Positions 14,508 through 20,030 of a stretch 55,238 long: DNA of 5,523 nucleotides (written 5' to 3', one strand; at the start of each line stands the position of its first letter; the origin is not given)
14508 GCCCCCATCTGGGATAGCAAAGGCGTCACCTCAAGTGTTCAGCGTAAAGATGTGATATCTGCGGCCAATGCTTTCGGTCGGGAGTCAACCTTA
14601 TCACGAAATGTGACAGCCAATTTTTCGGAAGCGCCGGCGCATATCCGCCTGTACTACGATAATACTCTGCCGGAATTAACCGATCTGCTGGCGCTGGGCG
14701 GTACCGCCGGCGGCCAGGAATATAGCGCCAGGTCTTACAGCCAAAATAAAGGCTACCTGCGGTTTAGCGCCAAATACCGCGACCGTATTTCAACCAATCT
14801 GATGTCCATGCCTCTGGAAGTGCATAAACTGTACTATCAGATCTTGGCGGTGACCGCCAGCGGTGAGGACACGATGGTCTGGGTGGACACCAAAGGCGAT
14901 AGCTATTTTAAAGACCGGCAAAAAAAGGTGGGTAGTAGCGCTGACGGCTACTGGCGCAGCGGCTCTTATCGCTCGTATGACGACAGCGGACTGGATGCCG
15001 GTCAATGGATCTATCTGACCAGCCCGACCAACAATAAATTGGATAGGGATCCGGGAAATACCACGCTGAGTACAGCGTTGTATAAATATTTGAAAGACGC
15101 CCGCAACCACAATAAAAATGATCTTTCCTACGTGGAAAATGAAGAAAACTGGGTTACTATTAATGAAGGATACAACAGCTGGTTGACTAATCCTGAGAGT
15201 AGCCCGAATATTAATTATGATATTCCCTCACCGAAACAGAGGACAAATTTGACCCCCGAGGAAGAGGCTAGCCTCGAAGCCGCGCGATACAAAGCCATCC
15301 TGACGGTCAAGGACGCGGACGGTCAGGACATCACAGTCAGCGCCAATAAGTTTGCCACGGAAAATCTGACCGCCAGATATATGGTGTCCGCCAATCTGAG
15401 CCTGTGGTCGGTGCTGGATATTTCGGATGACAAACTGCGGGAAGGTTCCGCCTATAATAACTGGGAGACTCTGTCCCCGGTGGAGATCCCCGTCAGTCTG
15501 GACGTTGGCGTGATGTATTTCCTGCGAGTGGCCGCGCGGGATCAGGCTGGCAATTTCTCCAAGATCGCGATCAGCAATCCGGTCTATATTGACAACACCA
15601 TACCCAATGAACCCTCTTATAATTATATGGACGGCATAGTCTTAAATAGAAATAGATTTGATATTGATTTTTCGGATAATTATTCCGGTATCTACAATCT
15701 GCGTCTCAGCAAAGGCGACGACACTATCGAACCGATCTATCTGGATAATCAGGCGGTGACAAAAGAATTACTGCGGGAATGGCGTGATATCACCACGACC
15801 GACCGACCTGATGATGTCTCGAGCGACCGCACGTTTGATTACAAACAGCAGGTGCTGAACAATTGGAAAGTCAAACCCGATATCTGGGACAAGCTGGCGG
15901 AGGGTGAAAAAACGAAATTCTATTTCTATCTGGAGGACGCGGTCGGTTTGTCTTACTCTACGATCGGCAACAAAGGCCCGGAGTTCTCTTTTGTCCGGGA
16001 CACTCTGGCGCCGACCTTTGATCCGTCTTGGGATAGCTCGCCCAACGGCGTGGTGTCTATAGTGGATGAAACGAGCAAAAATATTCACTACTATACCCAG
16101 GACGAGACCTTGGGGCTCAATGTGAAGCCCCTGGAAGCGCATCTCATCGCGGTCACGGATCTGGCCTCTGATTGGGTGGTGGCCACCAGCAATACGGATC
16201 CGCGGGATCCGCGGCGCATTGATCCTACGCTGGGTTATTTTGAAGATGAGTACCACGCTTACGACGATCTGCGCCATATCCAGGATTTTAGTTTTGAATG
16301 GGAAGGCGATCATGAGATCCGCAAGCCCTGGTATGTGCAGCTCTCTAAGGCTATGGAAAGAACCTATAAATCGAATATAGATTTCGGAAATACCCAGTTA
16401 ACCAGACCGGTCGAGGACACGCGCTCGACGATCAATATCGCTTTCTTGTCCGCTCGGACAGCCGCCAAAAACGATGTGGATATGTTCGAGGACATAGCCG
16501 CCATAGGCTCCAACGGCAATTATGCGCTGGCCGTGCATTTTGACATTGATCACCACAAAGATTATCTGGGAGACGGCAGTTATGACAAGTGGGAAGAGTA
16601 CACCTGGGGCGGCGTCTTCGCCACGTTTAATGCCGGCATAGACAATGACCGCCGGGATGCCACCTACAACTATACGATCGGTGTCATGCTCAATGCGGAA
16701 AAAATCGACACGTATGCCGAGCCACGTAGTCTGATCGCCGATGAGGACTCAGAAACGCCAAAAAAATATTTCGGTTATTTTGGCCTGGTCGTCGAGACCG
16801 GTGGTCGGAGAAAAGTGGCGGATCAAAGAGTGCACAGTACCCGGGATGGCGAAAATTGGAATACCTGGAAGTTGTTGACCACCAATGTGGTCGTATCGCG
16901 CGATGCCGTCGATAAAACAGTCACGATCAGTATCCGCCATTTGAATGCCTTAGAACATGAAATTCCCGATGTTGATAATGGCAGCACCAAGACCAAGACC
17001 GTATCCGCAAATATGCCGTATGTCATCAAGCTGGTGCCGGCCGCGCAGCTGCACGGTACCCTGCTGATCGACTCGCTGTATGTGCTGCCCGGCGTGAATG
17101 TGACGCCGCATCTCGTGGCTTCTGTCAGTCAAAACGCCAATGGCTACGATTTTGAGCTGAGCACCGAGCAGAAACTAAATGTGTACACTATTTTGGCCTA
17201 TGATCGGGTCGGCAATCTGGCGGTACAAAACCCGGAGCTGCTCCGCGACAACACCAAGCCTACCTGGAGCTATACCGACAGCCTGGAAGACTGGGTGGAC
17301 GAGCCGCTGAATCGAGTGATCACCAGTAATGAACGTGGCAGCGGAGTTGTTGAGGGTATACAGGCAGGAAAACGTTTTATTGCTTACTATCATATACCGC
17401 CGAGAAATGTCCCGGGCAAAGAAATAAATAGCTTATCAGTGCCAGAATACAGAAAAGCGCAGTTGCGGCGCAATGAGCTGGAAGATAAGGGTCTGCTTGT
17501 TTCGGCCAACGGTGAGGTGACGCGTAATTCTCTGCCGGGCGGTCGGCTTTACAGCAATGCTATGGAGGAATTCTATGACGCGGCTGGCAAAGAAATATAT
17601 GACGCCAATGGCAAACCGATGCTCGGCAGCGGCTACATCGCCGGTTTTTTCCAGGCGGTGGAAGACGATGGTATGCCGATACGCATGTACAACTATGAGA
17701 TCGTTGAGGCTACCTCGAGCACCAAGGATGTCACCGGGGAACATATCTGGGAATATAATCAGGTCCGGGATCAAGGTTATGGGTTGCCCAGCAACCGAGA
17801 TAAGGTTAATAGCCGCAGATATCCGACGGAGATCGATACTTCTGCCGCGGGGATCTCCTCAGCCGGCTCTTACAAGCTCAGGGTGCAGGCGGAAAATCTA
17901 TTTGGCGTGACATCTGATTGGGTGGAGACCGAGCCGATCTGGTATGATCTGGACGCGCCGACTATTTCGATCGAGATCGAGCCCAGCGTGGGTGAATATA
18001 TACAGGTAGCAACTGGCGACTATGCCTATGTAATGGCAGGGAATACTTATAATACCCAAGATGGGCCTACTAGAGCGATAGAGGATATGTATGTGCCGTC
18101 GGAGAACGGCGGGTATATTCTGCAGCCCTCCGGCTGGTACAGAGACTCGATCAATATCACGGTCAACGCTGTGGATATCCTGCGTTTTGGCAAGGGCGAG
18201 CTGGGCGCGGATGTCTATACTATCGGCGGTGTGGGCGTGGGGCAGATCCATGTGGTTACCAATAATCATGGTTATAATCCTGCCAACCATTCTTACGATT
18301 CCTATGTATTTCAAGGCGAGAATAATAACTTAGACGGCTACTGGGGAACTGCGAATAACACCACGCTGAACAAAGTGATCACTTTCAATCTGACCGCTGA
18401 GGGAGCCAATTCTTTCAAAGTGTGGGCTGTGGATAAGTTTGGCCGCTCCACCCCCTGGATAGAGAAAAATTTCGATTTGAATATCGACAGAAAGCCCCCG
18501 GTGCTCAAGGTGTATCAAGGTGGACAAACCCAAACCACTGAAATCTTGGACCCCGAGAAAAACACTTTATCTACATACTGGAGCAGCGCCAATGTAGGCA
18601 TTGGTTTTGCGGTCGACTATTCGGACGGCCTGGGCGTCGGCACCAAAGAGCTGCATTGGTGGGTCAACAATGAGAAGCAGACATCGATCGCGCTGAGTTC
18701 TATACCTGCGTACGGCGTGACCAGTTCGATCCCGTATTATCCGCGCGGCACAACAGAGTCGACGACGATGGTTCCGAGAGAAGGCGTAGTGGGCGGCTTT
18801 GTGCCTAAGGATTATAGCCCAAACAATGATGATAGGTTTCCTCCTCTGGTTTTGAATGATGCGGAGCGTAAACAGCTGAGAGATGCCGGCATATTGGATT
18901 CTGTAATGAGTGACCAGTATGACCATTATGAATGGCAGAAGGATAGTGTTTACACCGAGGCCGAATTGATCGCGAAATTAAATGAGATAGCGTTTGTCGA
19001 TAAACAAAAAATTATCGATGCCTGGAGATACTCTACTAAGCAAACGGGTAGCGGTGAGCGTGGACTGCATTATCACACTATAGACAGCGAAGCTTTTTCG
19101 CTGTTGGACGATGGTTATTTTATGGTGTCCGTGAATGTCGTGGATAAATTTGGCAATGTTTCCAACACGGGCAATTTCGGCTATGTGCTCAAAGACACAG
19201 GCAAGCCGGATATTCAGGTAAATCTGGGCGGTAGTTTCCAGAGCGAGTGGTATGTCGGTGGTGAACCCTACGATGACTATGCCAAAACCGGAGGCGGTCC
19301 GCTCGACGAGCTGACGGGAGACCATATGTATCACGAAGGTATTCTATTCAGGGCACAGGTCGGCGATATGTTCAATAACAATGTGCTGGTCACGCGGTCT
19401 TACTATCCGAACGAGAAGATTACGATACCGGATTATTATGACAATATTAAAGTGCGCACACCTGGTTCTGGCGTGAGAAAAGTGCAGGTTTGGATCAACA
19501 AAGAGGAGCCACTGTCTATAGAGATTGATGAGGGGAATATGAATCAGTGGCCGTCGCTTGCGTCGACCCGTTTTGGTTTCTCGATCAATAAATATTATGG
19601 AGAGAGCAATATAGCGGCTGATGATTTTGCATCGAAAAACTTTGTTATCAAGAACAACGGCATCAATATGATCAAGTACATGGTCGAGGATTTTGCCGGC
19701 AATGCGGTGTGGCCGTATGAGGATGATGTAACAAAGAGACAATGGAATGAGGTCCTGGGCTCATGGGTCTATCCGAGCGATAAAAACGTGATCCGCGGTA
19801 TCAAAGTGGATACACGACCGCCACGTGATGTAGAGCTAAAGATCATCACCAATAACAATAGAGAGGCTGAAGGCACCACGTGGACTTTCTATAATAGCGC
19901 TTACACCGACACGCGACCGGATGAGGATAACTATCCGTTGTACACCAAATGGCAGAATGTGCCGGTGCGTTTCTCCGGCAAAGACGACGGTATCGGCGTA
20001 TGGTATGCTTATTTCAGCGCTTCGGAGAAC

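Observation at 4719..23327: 18.6-kb single ORF: ~6,200-aa secreted protein with three FG-GAP regions, a long Ig-like array and a sorting-type C-terminal domain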

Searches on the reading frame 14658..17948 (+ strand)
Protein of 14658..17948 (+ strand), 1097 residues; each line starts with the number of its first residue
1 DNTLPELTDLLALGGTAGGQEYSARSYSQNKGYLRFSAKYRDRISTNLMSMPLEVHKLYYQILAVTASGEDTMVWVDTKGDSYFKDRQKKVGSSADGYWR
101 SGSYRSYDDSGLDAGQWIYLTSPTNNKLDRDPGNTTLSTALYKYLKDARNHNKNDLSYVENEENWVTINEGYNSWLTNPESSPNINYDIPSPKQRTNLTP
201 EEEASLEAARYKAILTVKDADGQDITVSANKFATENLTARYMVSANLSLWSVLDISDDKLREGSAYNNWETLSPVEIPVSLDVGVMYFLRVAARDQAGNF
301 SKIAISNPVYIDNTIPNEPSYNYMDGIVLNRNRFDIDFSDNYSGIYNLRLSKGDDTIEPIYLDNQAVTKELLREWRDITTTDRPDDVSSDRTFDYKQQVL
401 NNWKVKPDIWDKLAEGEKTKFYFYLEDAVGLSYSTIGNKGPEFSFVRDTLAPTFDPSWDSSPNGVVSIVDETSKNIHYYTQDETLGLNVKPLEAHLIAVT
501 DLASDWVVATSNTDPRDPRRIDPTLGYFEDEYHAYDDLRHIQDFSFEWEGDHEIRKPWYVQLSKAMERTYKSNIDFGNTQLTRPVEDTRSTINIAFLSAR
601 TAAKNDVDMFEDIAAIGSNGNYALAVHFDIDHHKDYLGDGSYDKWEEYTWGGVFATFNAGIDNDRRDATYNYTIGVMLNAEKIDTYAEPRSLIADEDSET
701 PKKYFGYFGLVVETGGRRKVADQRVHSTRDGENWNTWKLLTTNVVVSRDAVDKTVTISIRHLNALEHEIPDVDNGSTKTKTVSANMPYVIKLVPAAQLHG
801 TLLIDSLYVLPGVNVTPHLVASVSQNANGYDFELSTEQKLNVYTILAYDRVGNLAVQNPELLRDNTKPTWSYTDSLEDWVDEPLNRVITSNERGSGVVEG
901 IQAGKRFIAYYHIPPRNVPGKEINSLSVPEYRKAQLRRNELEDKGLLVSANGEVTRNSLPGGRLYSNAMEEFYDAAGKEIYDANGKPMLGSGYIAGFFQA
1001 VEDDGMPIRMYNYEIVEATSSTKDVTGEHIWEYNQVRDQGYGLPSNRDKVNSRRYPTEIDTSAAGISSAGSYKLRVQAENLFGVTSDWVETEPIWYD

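Call 63: search_solved_structures(query=A3, max_evalue=1, show_alignments=0)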
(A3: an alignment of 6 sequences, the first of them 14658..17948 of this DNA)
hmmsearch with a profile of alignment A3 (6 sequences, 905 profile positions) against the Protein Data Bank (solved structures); distinct sequences matched with E-value up to 1: 0.

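Call 80: predict_structure(alignment_id=A3)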
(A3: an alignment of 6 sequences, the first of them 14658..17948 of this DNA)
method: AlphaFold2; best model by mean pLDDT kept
length: 1097 residues; sequences in the alignment: 6
mean_pLDDT: 46.1   pTM: 0.36
mean pLDDT of the five models: 46.1, 43.2, 41.9, 40.7, 40.7
residues with pLDDT >= 90: 0; 70-90: 83; 50-70: 298; < 50: 716
segments of 3 or more residues with pLDDT < 50: 16-23, 67-70, 78-83, 89-99, 102-111, 122-194, 205-230, 260-265, 320-327, 329-344, 373-402, 449-468, 470-472, 475-629, 631-653, 661-668, 685-705, 729-735, 764-798, 812-971, 975-978, 984-986, 988-1009, 1021-1031, 1043-1057, 1060-1062, 1078-1087, 1094-1097
pLDDT, mean of each block of 10 residues (from residue 1): 68 55 59 77 61 75 62 57 46 44 44 61 36 36 41 38 35 32 32 52 46 39 45 56 61 65 51 71 74 78 72 59 47 45 51 64 53 45 35 45 54 65 62 60 58 37 42 45 38 33 24 36 38 31 24 28 33 38 35 31 35 41 45 43 39 52 49 57 45 35 52 60 53 49 59 61 45 36 35 44 53 45 31 35 37 32 23 26 24 25 24 31 41 41 38 36 36 49 50 44 42 63 43 61 42 45 49 55 46 47
secondary structure, 60 per line:
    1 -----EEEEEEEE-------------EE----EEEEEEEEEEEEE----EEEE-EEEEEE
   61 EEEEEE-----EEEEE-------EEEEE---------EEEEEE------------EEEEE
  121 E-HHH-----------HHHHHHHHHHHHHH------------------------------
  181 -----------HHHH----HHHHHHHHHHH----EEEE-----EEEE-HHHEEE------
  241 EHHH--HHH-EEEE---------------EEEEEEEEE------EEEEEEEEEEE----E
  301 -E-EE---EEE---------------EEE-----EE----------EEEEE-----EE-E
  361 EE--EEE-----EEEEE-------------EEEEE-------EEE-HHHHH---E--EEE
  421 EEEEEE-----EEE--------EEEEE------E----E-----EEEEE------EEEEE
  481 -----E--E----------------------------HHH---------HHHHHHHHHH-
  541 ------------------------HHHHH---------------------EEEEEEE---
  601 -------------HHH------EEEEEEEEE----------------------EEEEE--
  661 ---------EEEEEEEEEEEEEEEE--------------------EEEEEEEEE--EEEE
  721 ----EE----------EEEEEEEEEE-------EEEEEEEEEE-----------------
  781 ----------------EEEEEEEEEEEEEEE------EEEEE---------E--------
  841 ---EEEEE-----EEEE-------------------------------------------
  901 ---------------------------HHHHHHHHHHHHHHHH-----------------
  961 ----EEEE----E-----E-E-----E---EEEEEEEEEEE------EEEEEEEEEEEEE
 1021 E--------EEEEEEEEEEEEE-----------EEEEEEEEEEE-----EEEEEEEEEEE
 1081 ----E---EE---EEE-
elements in order (helices of 4 or more, strands of 3 or more residues): E6-13 E33-45 E50-53 E55-66 E72-76 E84-88 E98-103 E116-121 H137-150 H192-195 H200-210 E215-218 E224-227 E232-234 E251-254 E270-278 E285-295 E309-311 E327-329 E347-351 E360-362 E365-367 E373-377 E391-395 E403-405 H407-411 E418-426 E432-434 E443-447 E465-469 E476-480 H530-539 H565-569 E591-597 E623-631 E654-658 E670-685 E706-714 E717-720 E737-746 E754-763 E797-811 E818-822 E844-848 E854-857 H928-943 E965-968 E991-1001 E1008-1021 E1030-1042 E1054-1064 E1070-1080 E1094-1096

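Call 83: fold_search(model_id=the predicted structure, library=pdb)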
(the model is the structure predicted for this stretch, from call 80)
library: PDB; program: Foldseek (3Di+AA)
matches with E <= 10: 1139; with E <= 0.001: 3
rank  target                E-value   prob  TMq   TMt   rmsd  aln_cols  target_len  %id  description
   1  8beg_B                8.3e-05  0.72  0.09  0.13  39.6      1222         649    6  Structure of Ig-like domains from PrgB (released 2022-11-30)
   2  9rsm_A                6.4e-04  0.60  0.05  0.15  22.4       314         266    9  NetF 9mer pre-pore structure on 2N2 nanodiscs. (released 2026-02-18)
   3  8q6t_I                8.9e-04  0.30  0.08  0.08  78.9      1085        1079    9  Helical reconstruction of the relaxed thick filament from FIB milled left ventricular mouse myofibrils (released 2023-11-01)
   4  4p1x_B                1.5e-03  0.47  0.06  0.16  23.2       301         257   10  Crystal structure of staphylococcal LUK prepore (released 2014-10-01)
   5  8k35_A                1.6e-03  0.23  0.06  0.07  32.3       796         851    8  Structure of the bacteriophage lambda tail tip complex (released 2023-11-15)
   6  6e3f                  1.9e-03  0.54  0.10  0.17  28.1       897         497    8  The structure of the C-terminal domains (C123) of Streptococcus intermedius antigen I/II (Pas) (released 2019-07-17)
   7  4p1x_H                2.3e-03  0.33  0.05  0.14  24.1       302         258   10  Crystal structure of staphylococcal LUK prepore (released 2014-10-01)
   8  7l0o_B                2.8e-03  0.60  0.11  0.20  26.6       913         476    7  Streptococcus gordonii C123 Domain(s)-Structural and Functional Analysis (released 2021-09-08)
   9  9rsu_A                2.9e-03  0.35  0.06  0.15  26.9       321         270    9  NetF pore structure (released 2026-02-18)
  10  6t1d_A                3.1e-03  0.57  0.07  0.16  22.2       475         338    9  Pleurotus Ostreatus Lectin (POL), compelx with melibiose (released 2020-02-19)
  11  8v29_C                3.1e-03  0.18  0.06  0.08  43.3       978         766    8  Cryo-EM structure of human type I OSM receptor complex: model for full extracellular assembly (released 2024-11-20)
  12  3qe5_A                3.2e-03  0.54  0.11  0.19  27.1       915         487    7  Complete structure of Streptococcus mutans Antigen I/II carboxy-terminus (released 2011-04-20)
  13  8gz7_B                3.5e-03  0.30  0.06  0.15  24.3       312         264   10  Octahedral supramolecular assembly of the bicomponent gamma-hemolysin octameric pore complexes from Staphylococcus aur (released 2023-03-22)
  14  7t4d_A                5.9e-03  0.18  0.06  0.12  28.0       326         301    8  Pore structure of pore-forming toxin Epx4 (released 2022-03-16)
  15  4tw1_K                7.2e-03  0.16  0.05  0.12  26.5       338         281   11  Crystal structure of the octameric pore complex of the Staphylococcus aureus Bi-component Toxin LukGH (released 2014-11-12)
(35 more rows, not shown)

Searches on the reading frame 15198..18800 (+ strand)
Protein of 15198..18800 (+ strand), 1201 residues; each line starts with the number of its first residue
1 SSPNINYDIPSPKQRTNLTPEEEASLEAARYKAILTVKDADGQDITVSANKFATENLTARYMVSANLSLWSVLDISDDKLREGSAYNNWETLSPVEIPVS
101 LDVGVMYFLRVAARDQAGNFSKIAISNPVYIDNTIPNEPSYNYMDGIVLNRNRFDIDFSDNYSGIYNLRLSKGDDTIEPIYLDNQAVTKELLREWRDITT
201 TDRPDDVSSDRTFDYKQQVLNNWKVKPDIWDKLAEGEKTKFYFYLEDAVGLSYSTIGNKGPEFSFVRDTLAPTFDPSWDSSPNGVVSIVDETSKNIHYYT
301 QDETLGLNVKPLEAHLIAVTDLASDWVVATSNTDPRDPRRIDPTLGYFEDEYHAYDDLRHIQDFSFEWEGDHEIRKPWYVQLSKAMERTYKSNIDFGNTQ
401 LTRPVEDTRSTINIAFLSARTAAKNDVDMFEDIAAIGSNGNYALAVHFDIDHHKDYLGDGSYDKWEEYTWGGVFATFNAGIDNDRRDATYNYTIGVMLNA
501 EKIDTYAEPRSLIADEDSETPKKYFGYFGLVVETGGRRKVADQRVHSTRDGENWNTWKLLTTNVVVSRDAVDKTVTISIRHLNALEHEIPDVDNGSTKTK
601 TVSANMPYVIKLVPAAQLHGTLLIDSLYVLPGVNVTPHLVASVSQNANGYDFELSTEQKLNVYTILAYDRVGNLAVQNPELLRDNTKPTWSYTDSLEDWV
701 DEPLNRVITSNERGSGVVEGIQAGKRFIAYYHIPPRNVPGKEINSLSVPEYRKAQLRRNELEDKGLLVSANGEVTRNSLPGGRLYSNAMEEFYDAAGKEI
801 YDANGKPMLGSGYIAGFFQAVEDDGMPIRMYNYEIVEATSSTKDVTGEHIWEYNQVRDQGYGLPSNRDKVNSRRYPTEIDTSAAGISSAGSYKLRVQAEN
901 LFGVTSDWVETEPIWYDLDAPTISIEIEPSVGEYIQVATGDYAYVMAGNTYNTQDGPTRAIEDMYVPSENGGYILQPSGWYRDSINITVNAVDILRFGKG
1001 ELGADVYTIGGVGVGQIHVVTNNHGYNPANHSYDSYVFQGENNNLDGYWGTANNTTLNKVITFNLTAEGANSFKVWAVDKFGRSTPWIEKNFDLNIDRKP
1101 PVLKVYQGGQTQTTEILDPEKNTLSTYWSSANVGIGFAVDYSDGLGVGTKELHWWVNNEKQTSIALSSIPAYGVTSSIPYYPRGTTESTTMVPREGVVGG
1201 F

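Call 22: find_homologous_proteins(query=window:15198-18800:+, max_evalue=0.001)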
Query window:15198-18800:+: 8000 candidates shared short words with the query, none scored E <= 0.001.

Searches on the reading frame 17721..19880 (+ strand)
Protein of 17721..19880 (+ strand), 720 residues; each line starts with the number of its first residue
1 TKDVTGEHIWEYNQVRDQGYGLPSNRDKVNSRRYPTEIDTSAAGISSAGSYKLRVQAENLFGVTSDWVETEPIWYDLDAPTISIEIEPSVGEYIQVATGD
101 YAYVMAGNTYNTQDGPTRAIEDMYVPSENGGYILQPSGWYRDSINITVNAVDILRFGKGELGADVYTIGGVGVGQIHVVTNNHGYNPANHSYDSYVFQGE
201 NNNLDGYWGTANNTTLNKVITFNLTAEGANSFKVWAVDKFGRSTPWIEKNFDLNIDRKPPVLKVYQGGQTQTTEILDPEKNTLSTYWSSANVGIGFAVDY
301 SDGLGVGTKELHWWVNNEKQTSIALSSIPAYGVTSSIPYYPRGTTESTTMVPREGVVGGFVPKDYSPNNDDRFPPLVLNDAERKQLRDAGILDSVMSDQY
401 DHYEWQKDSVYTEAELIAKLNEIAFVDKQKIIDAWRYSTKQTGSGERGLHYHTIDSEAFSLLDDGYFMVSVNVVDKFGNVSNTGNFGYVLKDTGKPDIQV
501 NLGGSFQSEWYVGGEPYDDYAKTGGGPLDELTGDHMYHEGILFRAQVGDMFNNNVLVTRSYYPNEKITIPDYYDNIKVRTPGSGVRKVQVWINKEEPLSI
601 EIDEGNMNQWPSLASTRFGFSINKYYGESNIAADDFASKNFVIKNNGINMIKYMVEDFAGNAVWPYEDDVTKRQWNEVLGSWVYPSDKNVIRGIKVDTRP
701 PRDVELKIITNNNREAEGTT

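Call 5: search_protein_families(library=pfam, max_evalue=0.1, proteins=[window:17721-19880:+])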
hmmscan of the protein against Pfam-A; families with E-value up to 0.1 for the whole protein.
window:17721-19880:+ (720 aa): 0 families

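Call 7: search_protein_families(library=ncbifam, max_evalue=0.1, proteins=[window:17721-19880:+])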
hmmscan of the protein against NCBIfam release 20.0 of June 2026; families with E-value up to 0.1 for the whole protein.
window:17721-19880:+ (720 aa): 1 family
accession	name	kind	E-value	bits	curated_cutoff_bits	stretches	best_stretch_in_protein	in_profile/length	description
NF047446.1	barrel_OmpL47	domain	2.2e-07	31.2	40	0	457-484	35-62/68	OmpL47-type beta-barrel domain-containing protein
